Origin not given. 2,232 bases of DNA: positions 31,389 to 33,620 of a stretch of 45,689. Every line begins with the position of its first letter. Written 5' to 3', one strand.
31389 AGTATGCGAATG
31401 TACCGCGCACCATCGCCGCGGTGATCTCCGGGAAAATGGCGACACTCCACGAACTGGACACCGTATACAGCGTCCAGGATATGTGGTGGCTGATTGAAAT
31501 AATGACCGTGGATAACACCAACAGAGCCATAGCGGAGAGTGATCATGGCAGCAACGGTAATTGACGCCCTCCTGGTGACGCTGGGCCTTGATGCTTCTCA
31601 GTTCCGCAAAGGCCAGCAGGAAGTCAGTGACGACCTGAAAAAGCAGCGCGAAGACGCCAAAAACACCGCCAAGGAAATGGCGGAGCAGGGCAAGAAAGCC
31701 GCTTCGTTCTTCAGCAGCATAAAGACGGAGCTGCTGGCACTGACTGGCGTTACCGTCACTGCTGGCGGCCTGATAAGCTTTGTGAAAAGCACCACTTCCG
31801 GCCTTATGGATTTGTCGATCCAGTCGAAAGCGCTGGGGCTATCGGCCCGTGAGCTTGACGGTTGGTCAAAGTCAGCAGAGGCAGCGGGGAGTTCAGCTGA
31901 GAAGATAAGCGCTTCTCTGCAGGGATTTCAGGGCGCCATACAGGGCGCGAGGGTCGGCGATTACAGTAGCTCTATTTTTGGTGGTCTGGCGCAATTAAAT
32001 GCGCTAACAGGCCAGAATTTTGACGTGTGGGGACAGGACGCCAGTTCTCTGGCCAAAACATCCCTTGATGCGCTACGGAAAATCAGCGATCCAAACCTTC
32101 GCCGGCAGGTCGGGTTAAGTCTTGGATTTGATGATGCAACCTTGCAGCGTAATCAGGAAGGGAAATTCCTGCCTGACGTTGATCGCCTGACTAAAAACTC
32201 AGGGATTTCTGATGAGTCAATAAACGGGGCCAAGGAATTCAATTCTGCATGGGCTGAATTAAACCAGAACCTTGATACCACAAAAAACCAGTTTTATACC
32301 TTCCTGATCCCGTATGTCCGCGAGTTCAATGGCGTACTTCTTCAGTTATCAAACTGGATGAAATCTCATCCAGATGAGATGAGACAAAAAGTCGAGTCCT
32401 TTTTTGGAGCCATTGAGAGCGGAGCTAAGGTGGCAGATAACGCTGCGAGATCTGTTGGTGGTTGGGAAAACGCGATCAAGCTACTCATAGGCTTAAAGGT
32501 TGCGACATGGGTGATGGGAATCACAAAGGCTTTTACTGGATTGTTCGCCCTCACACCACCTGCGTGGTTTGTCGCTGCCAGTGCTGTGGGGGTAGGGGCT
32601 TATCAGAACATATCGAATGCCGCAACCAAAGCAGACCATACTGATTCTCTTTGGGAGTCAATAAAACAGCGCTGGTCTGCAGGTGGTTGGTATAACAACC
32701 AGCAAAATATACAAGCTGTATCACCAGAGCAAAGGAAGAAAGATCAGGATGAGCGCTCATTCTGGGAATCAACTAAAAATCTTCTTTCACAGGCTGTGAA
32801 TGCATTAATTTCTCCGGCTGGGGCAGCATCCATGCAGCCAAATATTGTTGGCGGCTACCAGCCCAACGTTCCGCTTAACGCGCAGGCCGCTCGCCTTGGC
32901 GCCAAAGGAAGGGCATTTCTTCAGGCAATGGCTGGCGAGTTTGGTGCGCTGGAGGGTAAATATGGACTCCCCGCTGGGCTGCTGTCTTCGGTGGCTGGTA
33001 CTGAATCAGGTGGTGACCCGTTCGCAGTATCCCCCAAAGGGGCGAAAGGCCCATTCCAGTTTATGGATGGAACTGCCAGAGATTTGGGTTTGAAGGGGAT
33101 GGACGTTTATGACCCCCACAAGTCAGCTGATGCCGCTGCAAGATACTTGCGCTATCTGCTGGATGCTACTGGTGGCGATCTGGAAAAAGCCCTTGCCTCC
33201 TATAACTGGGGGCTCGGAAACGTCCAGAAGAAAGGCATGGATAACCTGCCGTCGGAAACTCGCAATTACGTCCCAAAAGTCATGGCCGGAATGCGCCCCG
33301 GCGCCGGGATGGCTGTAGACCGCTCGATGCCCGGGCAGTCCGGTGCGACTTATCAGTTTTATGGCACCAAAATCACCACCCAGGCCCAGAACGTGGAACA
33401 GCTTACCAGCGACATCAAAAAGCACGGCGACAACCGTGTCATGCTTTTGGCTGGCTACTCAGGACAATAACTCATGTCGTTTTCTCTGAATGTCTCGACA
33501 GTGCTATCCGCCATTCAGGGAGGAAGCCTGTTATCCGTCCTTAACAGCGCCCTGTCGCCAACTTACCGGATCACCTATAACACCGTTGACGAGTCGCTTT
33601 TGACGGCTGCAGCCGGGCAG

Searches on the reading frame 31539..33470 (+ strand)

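Call 55: search_protein_families(library=phrogs, proteins=[window:31539-33470:+], max_evalue=0.00001)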
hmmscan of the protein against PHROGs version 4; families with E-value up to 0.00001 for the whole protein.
window:31539-33470:+ (643 aa): 20 families
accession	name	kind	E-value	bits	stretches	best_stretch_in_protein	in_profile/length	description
phrog_2013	-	tail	7.8e-244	812.3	1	4-643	1-655/657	lytic tail protein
phrog_2276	-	tail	6.6e-48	164.9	1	3-585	21-610/673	tail length tape measure protein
phrog_669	-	lysis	8.2e-35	120.5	1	388-604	844-1072/1946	endolysin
phrog_2533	-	unknown function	6.1e-33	115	1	445-623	726-905/1130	-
phrog_342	-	head and packaging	2.1e-25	90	1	470-619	21-184/1235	internal virion protein with endolysin domain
phrog_13449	-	other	3.3e-23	83.5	1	464-586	7-120/269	transglycosylase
phrog_28504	-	tail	8.9e-21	75.3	1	474-583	243-358/597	lytic tail fiber protein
phrog_9570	-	tail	7.7e-20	72.3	1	4-406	3-427/689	tail length tape measure protein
phrog_3824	-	unknown function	9e-17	62.2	1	3-279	1-272/750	-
phrog_12507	-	other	2.8e-15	57.9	1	473-564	19-110/260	transglycosylase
phrog_1506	-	tail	5.3e-15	55.6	1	389-583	623-792/1269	tail length tape measure protein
phrog_14342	-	tail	1.8e-14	55.1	1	456-583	130-270/272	lytic tail fiber protein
phrog_12278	-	tail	1.1e-13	52.3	1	46-387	18-352/448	tail fiber protein/ lysozyme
phrog_21143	-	tail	4.9e-13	49.3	1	473-583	13-124/576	lytic tail fiber protein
phrog_8125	-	tail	5.5e-11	43.2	1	19-324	20-337/578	tail length tape measure protein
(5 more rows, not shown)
